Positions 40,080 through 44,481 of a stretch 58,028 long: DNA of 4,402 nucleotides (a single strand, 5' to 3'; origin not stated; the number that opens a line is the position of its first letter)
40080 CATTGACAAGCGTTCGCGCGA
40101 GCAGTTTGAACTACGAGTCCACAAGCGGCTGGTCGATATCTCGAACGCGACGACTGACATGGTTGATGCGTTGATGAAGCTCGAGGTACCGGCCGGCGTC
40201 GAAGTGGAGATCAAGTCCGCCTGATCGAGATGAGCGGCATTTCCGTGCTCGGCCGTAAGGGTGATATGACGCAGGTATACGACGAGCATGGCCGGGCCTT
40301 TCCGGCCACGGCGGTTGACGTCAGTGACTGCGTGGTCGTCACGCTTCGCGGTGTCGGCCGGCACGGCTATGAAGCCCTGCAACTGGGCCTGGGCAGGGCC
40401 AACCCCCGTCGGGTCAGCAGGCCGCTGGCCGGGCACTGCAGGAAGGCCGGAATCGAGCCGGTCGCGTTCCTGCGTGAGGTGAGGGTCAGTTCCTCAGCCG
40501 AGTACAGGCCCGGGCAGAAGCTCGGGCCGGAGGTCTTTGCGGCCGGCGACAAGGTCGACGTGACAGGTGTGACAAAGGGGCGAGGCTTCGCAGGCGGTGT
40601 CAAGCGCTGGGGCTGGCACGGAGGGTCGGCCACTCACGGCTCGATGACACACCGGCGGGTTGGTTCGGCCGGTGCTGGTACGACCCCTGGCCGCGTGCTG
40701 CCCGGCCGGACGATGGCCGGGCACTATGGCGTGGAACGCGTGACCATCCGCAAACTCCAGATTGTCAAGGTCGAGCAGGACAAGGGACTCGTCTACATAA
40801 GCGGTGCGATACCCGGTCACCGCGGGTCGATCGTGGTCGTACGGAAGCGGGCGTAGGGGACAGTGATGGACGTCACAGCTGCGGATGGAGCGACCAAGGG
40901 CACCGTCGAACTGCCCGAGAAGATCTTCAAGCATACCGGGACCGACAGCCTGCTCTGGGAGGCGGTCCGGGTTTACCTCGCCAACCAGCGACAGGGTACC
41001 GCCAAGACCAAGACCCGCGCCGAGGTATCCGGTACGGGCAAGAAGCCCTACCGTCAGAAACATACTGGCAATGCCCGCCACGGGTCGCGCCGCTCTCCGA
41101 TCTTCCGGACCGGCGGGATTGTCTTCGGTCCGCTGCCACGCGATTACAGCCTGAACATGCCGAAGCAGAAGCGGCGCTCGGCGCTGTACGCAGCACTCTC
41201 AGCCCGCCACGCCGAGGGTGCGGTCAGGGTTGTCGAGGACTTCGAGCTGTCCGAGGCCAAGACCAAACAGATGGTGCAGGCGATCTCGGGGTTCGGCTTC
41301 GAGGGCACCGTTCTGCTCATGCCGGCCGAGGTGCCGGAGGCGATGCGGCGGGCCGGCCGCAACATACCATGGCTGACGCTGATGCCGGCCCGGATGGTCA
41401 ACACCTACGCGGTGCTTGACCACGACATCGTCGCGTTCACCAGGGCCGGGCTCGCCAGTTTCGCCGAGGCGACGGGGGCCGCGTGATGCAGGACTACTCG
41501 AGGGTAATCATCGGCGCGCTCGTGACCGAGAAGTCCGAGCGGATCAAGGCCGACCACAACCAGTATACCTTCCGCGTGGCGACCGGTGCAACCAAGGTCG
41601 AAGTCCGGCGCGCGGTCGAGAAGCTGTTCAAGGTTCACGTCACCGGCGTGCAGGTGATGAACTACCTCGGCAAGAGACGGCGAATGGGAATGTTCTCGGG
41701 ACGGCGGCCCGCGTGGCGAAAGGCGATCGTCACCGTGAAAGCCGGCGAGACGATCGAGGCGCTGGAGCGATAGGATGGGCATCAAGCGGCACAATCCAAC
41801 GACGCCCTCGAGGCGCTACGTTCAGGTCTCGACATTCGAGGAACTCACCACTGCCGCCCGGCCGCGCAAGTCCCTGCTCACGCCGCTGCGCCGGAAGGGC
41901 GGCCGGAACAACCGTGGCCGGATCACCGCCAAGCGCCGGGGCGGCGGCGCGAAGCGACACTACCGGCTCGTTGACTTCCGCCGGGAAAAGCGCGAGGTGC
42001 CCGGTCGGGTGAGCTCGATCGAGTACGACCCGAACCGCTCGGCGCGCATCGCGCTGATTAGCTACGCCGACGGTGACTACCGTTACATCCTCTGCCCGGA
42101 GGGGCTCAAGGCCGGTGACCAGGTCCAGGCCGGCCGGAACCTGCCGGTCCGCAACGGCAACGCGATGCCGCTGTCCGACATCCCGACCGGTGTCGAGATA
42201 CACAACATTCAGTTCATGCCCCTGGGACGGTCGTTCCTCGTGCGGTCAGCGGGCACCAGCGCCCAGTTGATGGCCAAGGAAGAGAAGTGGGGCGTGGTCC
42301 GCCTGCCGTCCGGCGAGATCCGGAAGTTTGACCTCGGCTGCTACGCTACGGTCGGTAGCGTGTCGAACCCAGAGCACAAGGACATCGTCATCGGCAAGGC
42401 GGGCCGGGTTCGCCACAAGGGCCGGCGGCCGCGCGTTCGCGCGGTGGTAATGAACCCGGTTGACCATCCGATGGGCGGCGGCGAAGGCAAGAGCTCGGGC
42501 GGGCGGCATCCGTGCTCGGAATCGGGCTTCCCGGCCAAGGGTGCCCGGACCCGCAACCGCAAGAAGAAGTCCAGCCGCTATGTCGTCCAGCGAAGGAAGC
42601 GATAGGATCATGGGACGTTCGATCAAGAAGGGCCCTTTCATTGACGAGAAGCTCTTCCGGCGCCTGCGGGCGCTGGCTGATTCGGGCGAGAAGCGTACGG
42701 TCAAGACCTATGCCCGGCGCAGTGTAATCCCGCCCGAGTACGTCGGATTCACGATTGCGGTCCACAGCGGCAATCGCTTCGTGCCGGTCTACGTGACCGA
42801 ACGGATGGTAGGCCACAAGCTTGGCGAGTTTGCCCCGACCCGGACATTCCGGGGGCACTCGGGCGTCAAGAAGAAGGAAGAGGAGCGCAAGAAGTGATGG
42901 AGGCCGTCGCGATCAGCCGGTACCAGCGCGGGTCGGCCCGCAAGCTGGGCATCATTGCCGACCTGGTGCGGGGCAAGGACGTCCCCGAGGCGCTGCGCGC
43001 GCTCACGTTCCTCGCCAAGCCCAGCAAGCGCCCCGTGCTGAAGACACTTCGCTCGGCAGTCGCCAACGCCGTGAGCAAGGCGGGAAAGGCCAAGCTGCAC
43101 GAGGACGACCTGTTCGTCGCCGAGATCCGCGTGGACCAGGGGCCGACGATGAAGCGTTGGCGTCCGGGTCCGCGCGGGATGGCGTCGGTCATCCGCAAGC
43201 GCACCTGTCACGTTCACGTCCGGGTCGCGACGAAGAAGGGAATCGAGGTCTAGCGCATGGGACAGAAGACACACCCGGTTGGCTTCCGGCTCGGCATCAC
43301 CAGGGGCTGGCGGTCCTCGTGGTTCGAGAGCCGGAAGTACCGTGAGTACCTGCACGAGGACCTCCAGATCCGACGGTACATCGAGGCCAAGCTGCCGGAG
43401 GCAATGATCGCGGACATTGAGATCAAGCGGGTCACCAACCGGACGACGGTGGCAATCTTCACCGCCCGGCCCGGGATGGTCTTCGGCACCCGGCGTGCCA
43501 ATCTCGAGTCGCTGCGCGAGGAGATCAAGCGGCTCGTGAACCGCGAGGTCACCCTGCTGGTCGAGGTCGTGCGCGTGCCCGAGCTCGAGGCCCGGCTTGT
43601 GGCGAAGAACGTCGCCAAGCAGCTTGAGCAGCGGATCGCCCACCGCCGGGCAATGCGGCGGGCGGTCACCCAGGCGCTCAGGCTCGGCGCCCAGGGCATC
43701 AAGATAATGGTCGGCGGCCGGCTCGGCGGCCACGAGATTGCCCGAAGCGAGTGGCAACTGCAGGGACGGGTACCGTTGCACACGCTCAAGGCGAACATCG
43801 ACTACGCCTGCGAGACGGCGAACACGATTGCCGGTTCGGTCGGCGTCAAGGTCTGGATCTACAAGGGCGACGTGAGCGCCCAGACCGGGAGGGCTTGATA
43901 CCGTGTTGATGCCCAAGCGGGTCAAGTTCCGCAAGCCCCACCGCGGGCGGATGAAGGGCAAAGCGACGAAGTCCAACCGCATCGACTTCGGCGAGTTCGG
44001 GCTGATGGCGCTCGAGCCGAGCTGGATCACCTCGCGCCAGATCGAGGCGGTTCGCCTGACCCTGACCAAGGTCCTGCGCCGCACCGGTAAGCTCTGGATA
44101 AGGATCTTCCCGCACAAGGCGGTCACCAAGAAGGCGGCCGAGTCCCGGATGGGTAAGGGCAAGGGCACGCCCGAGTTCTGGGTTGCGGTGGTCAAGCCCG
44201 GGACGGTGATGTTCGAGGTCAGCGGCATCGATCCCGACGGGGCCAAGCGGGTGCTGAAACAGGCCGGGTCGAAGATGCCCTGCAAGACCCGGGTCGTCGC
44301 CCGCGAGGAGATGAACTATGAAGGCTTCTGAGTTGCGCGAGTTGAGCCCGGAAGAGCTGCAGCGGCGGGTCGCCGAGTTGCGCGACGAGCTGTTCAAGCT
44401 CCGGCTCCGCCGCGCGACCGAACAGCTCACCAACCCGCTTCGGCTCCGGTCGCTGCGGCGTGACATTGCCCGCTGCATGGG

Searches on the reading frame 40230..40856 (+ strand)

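Call 26: search_protein_families(library=pfam, proteins=[window:40230-40856:+], max_evalue=0.001)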
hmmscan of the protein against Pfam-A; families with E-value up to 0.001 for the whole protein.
window:40230-40856:+ (208 aa): 1 family
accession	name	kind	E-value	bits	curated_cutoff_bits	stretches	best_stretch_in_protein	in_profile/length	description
PF00297.29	Ribosomal_L3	-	1.4e-14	54.4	22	1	101-183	210-290/369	Ribosomal protein L3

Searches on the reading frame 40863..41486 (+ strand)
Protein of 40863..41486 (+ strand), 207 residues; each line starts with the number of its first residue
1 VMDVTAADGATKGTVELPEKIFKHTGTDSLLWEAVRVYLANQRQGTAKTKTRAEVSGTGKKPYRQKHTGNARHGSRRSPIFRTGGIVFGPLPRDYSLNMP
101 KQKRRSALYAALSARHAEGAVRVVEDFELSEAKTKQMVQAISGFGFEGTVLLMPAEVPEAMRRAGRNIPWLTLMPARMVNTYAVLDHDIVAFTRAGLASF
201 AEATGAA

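Call 26: search_protein_families(library=pfam, proteins=[window:40863-41486:+], max_evalue=0.001)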
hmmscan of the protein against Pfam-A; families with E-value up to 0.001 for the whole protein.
window:40863-41486:+ (207 aa): 1 family
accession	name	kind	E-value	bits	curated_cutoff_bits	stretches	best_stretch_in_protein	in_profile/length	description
PF00573.27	Ribosomal_L4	-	7.4e-58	195.8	25.8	1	15-202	1-189/190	Ribosomal protein L4/L1 family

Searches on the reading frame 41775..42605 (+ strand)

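Call 26: search_protein_families(library=pfam, proteins=[window:41775-42605:+], max_evalue=0.001)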
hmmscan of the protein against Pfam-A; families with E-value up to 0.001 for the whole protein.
window:41775-42605:+ (276 aa): 2 families
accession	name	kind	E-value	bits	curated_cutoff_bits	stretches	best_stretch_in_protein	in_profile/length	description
PF03947.24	Ribosomal_L2_C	-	1.2e-48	164.8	33.7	1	127-251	2-126/126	Ribosomal Proteins L2, C-terminal domain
PF00181.30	Ribosomal_L2_N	-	8.6e-35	119.1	23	1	43-118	1-76/77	Ribosomal Proteins L2, RNA binding N-terminal domain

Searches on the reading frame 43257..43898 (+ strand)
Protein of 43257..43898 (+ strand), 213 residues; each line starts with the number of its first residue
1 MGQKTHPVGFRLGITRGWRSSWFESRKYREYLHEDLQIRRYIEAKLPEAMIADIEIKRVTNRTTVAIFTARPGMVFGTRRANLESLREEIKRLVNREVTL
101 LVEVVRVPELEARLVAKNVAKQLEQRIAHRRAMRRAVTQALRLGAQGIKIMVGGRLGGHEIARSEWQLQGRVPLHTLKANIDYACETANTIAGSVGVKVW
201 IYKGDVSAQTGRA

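Call 26: search_protein_families(library=pfam, proteins=[window:43257-43898:+], max_evalue=0.001)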
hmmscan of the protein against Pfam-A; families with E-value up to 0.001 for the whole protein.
window:43257-43898:+ (213 aa): 4 families
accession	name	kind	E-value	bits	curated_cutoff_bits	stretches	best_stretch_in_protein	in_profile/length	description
PF00189.25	Ribosomal_S3_C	-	7.1e-32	110.2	34.1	1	119-201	1-83/83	Ribosomal protein S3, C-terminal domain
PF07650.23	KH_2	-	4e-10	39.8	22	1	38-109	2-77/78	KH domain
PF14955.12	MRP-S24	-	0.00042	20.7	26.7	0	5-70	25-90/135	Mitochondrial ribosome subunit S24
PF05316.17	VAR1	-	0.00078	20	33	0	137-201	120-192/195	Mitochondrial ribosomal protein (VAR1)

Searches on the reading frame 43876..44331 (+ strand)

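Call 26: search_protein_families(library=pfam, proteins=[window:43876-44331:+], max_evalue=0.001)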
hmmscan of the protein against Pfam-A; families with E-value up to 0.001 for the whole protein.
window:43876-44331:+ (151 aa): 1 family
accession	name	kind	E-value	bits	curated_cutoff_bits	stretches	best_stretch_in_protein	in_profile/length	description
PF00252.24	Ribosomal_L16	-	1.3e-49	167.9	27.9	1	13-141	1-132/132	Ribosomal protein L16p/L10e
